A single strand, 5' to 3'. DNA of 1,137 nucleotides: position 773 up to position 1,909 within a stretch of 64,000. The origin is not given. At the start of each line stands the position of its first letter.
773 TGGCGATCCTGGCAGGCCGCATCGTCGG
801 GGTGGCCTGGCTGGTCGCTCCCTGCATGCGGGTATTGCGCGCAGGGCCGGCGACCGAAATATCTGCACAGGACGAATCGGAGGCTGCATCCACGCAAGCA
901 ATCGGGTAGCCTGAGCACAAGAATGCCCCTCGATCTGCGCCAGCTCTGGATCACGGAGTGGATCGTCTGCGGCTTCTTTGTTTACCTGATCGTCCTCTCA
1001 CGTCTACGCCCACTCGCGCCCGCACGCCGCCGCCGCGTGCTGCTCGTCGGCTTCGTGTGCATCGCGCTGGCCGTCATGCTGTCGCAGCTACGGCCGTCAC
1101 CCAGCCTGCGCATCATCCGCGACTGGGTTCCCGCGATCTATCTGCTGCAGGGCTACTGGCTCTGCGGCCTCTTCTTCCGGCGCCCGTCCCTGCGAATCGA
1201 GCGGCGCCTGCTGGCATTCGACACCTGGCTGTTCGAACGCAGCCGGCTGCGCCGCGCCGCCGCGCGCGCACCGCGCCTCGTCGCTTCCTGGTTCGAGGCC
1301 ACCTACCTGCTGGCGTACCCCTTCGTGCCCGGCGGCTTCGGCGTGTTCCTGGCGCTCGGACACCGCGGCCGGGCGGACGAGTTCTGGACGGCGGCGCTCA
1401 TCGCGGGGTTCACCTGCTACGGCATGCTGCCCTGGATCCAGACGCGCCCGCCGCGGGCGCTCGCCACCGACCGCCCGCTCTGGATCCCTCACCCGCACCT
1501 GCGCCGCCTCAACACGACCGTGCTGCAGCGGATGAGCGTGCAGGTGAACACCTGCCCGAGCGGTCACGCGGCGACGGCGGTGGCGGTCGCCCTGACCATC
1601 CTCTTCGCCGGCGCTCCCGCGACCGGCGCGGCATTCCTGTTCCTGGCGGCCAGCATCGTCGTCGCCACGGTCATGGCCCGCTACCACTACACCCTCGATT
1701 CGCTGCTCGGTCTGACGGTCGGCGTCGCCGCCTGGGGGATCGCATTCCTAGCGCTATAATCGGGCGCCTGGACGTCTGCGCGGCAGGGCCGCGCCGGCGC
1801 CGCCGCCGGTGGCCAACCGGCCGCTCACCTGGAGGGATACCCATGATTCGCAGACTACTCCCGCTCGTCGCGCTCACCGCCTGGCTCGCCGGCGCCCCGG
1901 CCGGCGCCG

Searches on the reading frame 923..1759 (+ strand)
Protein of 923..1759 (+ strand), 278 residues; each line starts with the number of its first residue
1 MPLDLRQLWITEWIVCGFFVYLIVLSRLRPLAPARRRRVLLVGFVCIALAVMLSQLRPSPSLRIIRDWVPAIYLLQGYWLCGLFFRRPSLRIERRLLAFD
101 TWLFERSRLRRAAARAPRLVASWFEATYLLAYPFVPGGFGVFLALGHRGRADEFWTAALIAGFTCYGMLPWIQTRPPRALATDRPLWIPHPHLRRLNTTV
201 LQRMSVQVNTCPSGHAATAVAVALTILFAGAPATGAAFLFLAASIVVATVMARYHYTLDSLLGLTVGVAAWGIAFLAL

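Call 34: find_encoding_contigs(protein=window:923-1759:+, flank=10000, max_places=3)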
Protein window:923-1759:+ (278 aa): 1 contig read that carries it; 1 place shown.
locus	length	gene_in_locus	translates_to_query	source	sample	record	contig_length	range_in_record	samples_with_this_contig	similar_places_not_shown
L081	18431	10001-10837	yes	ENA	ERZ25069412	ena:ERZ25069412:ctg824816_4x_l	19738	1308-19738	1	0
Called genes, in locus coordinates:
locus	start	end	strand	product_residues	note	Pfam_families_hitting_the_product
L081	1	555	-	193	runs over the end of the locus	-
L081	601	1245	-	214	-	PF18920:DUF5671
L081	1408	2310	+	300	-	-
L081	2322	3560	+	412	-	PF04235:DUF418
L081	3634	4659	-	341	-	PF08450:SGL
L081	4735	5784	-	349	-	PF02424:ApbE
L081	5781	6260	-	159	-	-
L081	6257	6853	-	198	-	-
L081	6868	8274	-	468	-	-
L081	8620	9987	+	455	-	-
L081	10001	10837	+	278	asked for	PF14378:PAP2_3, PF01569:PAP2, PF14360:PAP2_C (weak)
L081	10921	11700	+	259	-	PF00903:Glyoxalase (weak), PF13669:Glyoxalase_4 (faint), PF00903:Glyoxalase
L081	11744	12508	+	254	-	-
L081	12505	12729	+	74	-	-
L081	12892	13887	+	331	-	PF13714:PEP_mutase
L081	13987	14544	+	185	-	-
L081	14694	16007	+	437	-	PF00174:Oxidored_molyb, PF03404:Mo-co_dimer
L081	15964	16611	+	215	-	PF13442:Cytochrome_CBB3 (weak)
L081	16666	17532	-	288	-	PF02558:ApbA (weak), PF03807:F420_oxidored, PF14748:P5CR_dimer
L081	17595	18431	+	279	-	?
